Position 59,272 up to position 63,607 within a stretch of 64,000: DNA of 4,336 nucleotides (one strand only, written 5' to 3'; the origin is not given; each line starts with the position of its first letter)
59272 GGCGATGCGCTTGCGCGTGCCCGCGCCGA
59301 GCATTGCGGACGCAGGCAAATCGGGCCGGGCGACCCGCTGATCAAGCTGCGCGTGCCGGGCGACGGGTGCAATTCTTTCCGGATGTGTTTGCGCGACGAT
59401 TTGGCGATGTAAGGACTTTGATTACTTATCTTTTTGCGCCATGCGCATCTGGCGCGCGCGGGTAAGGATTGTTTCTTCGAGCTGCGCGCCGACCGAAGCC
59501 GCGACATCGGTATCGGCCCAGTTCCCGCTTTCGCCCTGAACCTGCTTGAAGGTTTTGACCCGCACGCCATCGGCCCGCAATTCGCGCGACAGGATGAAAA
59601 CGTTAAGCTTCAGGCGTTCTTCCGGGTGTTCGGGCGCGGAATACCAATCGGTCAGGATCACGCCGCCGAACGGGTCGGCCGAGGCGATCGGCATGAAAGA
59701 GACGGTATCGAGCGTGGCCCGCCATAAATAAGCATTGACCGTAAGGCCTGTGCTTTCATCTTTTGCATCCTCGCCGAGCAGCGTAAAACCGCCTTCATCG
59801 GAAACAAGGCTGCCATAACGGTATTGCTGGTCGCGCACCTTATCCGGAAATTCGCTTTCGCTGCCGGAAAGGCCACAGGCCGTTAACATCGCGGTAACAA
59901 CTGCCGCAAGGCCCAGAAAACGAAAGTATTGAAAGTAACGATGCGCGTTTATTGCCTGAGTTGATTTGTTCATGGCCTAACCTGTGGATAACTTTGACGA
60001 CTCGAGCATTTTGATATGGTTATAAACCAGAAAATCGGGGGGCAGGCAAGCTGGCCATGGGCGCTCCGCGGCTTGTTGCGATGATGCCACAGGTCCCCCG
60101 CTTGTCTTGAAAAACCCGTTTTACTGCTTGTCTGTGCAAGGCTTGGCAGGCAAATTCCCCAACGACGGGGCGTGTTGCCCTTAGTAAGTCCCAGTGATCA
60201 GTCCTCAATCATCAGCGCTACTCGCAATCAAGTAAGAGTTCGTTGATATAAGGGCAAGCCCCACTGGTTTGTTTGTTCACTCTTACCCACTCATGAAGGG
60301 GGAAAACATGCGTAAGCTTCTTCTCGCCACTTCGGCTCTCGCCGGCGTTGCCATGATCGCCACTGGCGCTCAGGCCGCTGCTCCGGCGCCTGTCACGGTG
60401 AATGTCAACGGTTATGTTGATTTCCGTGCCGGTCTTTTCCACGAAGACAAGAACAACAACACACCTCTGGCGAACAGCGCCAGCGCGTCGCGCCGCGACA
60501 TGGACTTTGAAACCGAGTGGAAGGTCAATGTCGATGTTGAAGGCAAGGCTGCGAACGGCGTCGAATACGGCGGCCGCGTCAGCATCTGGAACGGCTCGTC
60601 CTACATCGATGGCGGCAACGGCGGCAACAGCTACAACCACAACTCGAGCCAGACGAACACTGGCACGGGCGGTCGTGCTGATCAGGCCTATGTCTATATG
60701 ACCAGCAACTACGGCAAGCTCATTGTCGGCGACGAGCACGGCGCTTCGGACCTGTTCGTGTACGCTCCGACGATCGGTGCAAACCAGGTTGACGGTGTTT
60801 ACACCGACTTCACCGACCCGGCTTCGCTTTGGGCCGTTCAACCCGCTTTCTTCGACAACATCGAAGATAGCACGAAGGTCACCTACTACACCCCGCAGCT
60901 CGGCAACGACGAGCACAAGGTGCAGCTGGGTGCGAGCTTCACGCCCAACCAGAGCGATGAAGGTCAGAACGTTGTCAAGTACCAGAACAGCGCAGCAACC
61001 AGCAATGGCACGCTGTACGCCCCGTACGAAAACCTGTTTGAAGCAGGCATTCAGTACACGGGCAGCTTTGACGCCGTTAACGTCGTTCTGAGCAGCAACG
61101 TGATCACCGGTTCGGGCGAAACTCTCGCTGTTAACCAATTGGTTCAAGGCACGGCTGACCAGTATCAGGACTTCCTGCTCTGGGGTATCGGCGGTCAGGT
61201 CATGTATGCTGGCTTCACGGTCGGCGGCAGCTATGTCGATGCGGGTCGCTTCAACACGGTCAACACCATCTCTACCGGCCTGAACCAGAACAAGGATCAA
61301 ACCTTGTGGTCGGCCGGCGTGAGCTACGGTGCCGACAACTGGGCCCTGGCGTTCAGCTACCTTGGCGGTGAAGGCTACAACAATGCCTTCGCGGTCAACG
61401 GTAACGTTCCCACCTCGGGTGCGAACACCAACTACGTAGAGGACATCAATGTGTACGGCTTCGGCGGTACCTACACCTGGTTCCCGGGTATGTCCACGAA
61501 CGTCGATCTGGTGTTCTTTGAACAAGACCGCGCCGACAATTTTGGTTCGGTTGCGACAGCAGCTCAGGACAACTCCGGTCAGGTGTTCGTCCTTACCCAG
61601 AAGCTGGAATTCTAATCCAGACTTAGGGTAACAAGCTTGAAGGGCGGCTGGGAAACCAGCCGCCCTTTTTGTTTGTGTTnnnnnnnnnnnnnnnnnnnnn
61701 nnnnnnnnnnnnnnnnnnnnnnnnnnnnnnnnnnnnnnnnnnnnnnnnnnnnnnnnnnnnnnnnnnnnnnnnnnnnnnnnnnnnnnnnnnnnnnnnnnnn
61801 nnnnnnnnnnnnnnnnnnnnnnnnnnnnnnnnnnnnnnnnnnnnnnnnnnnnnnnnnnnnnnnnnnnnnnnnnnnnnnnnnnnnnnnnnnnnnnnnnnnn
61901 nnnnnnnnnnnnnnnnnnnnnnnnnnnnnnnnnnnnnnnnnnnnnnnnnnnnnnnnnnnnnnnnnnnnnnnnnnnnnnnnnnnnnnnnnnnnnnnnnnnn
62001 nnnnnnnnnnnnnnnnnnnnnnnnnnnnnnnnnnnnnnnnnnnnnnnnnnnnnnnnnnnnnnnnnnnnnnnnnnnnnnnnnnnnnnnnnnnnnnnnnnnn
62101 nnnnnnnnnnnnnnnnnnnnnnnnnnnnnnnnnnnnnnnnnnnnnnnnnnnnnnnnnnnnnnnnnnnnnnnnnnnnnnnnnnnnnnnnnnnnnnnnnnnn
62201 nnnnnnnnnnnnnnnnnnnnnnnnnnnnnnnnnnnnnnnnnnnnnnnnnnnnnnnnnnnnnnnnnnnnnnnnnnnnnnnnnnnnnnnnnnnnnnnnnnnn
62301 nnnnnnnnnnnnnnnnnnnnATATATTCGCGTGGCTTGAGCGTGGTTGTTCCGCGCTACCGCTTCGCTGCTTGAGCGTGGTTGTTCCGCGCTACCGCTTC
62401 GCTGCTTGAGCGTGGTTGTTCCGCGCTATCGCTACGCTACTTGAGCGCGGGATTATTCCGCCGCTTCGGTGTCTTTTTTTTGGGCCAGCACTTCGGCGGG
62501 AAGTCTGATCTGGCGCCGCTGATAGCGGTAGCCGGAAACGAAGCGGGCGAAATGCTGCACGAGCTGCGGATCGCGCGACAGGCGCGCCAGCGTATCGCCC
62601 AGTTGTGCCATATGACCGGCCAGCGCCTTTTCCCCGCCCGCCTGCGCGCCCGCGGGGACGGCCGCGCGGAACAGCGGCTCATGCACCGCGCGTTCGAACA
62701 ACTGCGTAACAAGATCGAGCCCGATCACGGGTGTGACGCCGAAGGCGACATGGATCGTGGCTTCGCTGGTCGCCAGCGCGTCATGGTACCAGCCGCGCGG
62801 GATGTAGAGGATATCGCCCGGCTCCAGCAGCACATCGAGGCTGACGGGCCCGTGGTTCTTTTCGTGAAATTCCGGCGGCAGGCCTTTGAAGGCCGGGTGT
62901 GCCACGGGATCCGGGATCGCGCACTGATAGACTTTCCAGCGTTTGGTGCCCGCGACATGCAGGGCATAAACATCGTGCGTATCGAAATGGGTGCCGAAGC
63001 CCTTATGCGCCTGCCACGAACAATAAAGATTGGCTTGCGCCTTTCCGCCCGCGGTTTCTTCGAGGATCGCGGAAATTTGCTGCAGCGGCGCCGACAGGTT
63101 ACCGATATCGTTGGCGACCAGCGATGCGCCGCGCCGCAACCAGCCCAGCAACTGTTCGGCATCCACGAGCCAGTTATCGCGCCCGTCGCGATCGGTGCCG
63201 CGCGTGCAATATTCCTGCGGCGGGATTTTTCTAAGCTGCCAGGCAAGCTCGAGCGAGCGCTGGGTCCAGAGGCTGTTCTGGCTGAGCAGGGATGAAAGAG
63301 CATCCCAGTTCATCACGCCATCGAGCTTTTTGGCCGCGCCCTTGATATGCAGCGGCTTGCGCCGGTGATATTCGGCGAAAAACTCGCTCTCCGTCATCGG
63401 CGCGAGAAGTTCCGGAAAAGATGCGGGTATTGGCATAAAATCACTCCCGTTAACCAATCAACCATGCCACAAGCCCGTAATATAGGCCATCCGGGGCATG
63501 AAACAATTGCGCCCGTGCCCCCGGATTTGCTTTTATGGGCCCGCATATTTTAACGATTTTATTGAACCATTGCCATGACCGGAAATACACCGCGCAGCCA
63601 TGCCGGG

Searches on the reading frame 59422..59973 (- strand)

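Call 56: search_protein_families(library=pfam, max_evalue=0.01, proteins=[window:59422-59973:-])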
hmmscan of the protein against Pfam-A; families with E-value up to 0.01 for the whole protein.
window:59422-59973:- (183 aa): 1 family
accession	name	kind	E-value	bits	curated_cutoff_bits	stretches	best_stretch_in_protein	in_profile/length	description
PF12100.13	DUF3576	-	3.1e-42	143.3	25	1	78-177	2-100/101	Domain of unknown function (DUF3576)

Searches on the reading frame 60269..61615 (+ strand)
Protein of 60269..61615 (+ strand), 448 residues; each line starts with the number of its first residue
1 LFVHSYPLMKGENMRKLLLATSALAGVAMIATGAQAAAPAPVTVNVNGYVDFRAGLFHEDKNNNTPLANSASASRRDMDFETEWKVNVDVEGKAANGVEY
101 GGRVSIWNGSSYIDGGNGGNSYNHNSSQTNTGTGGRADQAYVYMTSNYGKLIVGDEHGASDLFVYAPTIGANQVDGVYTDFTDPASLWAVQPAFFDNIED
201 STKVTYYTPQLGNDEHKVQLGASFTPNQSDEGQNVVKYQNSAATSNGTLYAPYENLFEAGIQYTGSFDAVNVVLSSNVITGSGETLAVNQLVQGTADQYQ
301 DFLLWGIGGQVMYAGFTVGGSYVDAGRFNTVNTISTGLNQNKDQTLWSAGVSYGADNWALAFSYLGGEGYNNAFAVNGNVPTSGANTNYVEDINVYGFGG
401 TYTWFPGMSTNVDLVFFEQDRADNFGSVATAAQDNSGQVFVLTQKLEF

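Call 19: search_protein_families(library=pfam, proteins=[window:60269-61615:+])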
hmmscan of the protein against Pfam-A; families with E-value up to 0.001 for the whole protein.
window:60269-61615:+ (448 aa): 1 family
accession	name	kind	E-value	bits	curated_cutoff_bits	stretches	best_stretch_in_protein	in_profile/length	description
PF13609.12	Porin_4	-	4.5e-21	76.4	27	1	22-420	3-308/310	Gram-negative porin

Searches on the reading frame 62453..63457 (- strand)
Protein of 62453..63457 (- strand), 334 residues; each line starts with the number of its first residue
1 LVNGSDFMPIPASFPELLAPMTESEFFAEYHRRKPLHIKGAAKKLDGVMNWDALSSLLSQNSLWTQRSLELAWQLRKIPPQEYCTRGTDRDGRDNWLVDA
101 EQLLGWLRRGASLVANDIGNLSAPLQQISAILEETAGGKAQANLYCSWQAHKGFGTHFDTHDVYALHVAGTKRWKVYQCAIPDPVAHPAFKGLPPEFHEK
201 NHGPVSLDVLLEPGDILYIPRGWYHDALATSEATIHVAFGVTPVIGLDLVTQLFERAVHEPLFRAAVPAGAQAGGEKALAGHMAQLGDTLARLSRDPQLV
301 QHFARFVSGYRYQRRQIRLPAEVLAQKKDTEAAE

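Call 19: search_protein_families(library=pfam, proteins=[window:62453-63457:-])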
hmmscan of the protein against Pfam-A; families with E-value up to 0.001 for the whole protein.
window:62453-63457:- (334 aa): 2 families
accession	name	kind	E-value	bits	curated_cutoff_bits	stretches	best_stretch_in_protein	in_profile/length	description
PF08007.18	JmjC_2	-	5.3e-25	87.8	22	1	126-243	12-121/127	JmjC domain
PF13621.12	Cupin_8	-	5.2e-09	36.8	27.4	1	139-237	131-242/252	Cupin-like domain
